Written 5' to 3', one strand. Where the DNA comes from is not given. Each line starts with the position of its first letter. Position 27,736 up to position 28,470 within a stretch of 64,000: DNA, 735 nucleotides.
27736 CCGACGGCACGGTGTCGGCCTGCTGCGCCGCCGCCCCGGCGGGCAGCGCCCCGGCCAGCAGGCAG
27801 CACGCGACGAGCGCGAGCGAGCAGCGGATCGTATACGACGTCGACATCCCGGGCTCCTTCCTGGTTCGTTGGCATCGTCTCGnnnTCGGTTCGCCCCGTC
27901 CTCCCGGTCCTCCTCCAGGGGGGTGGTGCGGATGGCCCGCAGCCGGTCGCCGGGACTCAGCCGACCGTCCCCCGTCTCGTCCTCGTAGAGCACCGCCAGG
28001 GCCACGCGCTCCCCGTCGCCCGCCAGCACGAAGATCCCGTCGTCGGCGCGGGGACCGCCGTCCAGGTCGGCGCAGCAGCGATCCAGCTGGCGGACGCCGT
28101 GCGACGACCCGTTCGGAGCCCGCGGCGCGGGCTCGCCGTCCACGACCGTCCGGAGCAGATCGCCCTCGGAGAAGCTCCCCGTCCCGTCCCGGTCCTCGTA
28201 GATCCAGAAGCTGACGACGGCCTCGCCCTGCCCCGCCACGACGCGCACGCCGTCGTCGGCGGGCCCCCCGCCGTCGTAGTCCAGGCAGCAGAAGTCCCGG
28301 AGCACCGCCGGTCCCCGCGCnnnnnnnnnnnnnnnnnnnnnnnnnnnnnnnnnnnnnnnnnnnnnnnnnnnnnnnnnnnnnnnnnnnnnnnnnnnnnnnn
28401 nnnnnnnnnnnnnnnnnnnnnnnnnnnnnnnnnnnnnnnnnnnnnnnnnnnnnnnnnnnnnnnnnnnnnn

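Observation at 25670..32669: ECF sigma / anti-sigma module flanked by two TonB-dependent receptors next to xoxF: candidate metal (lanthanide?) sensing-uptake locus of a non-FecIR type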

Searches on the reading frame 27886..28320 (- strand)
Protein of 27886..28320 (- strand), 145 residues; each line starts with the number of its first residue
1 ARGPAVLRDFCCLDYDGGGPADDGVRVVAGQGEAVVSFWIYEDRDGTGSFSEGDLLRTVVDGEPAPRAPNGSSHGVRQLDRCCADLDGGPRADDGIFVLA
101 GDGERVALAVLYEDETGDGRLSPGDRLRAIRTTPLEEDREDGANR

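Call 39: predict_structure(alignment_id=A2)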
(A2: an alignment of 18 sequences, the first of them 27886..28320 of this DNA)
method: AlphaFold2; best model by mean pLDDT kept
length: 145 residues; sequences in the alignment: 18
mean_pLDDT: 69.2   pTM: 0.62
mean pLDDT of the five models: 69.2, 69.1, 64.3, 60.9, 56.2
residues with pLDDT >= 90: 0; 70-90: 84; 50-70: 39; < 50: 22
segments of 3 or more residues with pLDDT < 50: 59-76
pLDDT, mean of each block of 10 residues (from residue 1): 60 68 78 75 85 72 35 48 74 81 71 86 85 61 51
secondary structure, 60 per line:
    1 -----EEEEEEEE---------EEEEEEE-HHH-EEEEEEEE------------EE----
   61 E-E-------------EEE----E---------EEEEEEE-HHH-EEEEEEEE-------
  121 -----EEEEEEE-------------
elements in order: E6-13 E23-29 E35-42 E77-79 E94-100 E106-113 E126-132

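Call 43: fold_search(model_id=the predicted structure, library=pdb)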
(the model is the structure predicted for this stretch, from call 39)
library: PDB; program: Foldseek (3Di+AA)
matches with E <= 10: 222; with E <= 0.001: 0
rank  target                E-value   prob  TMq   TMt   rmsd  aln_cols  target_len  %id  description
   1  3msw                  1.0e-01  0.23  0.24  0.25  13.2       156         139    8  Crystal structure of a Protein with unknown function (BF3112) from Bacteroides fragilis NCTC 9343 at 1.90 A resolution (released 2010-06-09)
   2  4g1f_B                6.1e-01  0.09  0.22  0.06  19.8       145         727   15  Crystal Structure of human Dipeptidyl Peptidase IV in complex with a pyridopyrimidinedione analogue (released 2013-02-27)
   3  8beu_A                8.3e-01  0.12  0.23  0.09  13.9       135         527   12  Structure of D188A-fructofuranosidase from Rhodotorula dairenensis in complex with raffinose (released 2022-12-28)
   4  8asv_B                8.8e-01  0.05  0.17  0.05  15.5       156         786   10  Cryo-EM structure of yeast Elongator complex (released 2022-12-07)
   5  8bet_A                1.0e+00  0.06  0.19  0.07  15.9       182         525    9  Structure of D188A-fructofuranosidase from Rhodotorula dairenesis in complex with sucrose (released 2022-12-28)
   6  9azz_C                1.1e+00  0.07  0.20  0.18  15.1       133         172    7  Crystal structure of outer membrane lipoprotein carrier protein (LolA) from Ehrlichia ruminantium (released 2024-03-20)
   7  3u1w_A                1.2e+00  0.06  0.17  0.11  12.4       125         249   10  Crystal structure of a Calcium binding protein (BDI_1975) from Parabacteroides distasonis ATCC 8503 at 2.00 A resoluti (released 2012-01-25)
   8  8ia0_LA               1.3e+00  0.02  0.14  0.13  14.7       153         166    7  Cryo-EM structure of a Chaetomium thermophilum pre-60S ribosomal subunit - State Puf6 (released 2023-05-17)
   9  4r4k_D                1.3e+00  0.20  0.22  0.22   7.0        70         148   14  Crystal structure of a cystatin-like protein (BACCAC_01506) from Bacteroides caccae ATCC 43185 at 1.69 A resolution (released 2014-10-01)
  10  8beu_C                1.3e+00  0.10  0.24  0.09  13.9       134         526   13  Structure of D188A-fructofuranosidase from Rhodotorula dairenensis in complex with raffinose (released 2022-12-28)
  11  9gvj_A                1.5e+00  0.11  0.24  0.08  11.7       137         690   12  MUC5AC mucin amino acids 28 to 1483 (released 2024-12-04)
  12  8gcj_C                1.5e+00  0.04  0.18  0.12  17.5       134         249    6  PCNA (released 2024-05-29)
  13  3u1w_C                1.5e+00  0.04  0.14  0.09  14.8       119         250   11  Crystal structure of a Calcium binding protein (BDI_1975) from Parabacteroides distasonis ATCC 8503 at 2.00 A resoluti (released 2012-01-25)
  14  6utu_E                1.5e+00  0.03  0.17  0.16  15.5       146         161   14  Crystal structure of minor pseudopilin ternary complex of XcpVWX from the Type 2 secretion system of Pseudomonas aerug (released 2020-09-02)
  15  9gvj_B                1.6e+00  0.09  0.22  0.07  10.8       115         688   12  MUC5AC mucin amino acids 28 to 1483 (released 2024-12-04)
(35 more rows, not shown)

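Call 68: search_solved_structures(query=A5, max_evalue=10)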
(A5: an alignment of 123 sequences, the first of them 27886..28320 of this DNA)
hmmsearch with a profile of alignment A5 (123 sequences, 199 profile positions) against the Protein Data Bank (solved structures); distinct sequences matched with E-value up to 10: 0.

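Call 70: predict_structure(alignment_id=A5)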
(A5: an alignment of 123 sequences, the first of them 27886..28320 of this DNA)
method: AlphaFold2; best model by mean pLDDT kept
length: 145 residues; sequences in the alignment: 123
mean_pLDDT: 74.2   pTM: 0.62
mean pLDDT of the five models: 74.2, 73.6, 73.4, 73.3, 62.4
residues with pLDDT >= 90: 15; 70-90: 82; 50-70: 34; < 50: 14
segments of 3 or more residues with pLDDT < 50: 69-72, 138-145
pLDDT, mean of each block of 10 residues (from residue 1): 67 79 82 70 92 86 55 61 82 84 70 88 82 59 41
secondary structure, 60 per line:
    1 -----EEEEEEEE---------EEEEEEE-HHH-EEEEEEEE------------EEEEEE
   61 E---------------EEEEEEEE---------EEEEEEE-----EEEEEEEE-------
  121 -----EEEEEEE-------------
elements in order: E6-13 E23-29 E35-42 E55-61 E77-84 E94-100 E106-113 E126-132

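Call 81: fold_search(model_id=the predicted structure, library=pdb)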
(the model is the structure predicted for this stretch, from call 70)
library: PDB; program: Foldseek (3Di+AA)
matches with E <= 10: 309; with E <= 0.001: 0
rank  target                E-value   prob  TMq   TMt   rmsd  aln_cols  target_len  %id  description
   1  6zqa_UQ               2.5e-01  0.23  0.22  0.06  10.1       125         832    9  Cryo-EM structure of the 90S pre-ribosome from Saccharomyces cerevisiae, state A (Poly-Ala) (released 2020-09-23)
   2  5v7k                  3.4e-01  0.09  0.17  0.12  14.5       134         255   11  PCNA mutant D41A/D42A Protein Defective in Gene Silencing (released 2018-03-14)
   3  3msw                  4.3e-01  0.15  0.27  0.28  16.6       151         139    8  Crystal structure of a Protein with unknown function (BF3112) from Bacteroides fragilis NCTC 9343 at 1.90 A resolution (released 2010-06-09)
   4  9h8i                  4.7e-01  0.20  0.26  0.12   9.1       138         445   13  Crystallization of B. licheniformis levanase (released 2025-04-30)
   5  4r4k_A                5.3e-01  0.47  0.22  0.21   6.7        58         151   14  Crystal structure of a cystatin-like protein (BACCAC_01506) from Bacteroides caccae ATCC 43185 at 1.69 A resolution (released 2014-10-01)
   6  6pkd_A                5.9e-01  0.33  0.31  0.20   8.3       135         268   12  Myocilin OLF mutant N428D/D478H (released 2019-09-11)
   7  4r4k_D                6.6e-01  0.28  0.21  0.21   6.7        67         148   15  Crystal structure of a cystatin-like protein (BACCAC_01506) from Bacteroides caccae ATCC 43185 at 1.69 A resolution (released 2014-10-01)
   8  2gje_A                6.6e-01  0.21  0.32  0.32   8.5       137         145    9  Structure of a guideRNA-binding protein complex bound to a gRNA (released 2006-09-05)
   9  3w15_A                7.0e-01  0.30  0.30  0.16   8.2       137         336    9  Structure of peroxisomal targeting signal 2 (PTS2) of Saccharomyces cerevisiae 3-ketoacyl-CoA thiolase in complex with (released 2013-07-03)
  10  4r4k_B                8.7e-01  0.14  0.21  0.20  16.1        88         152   12  Crystal structure of a cystatin-like protein (BACCAC_01506) from Bacteroides caccae ATCC 43185 at 1.69 A resolution (released 2014-10-01)
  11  6d0r                  9.7e-01  0.04  0.18  0.13  14.4       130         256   13  Structure of a DNA retention-prone PCNA variant (released 2019-05-15)
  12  9e5c_5c               1.0e+00  0.13  0.25  0.06  11.4       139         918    9  Cryo-EM structure of 96 nm repeat of microtubule doublet from T. brucei flagellum (released 2025-03-12)
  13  8gjf_C                1.1e+00  0.02  0.13  0.09  18.3       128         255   12  afupcna bound with peptide mimetic (released 2024-01-24)
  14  9euf_B                1.1e+00  0.07  0.22  0.13  10.9       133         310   13  Cryo-EM structure of Staphylococcus aureus bacteriophage phi812 baseplate in the pre-contraction state - complete (released 2025-04-09)
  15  8t1i_L                1.3e+00  0.05  0.19  0.07  18.2       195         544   10  Atomic model of the mammalian Mediator complex with MED26 subunit (released 2024-06-12)
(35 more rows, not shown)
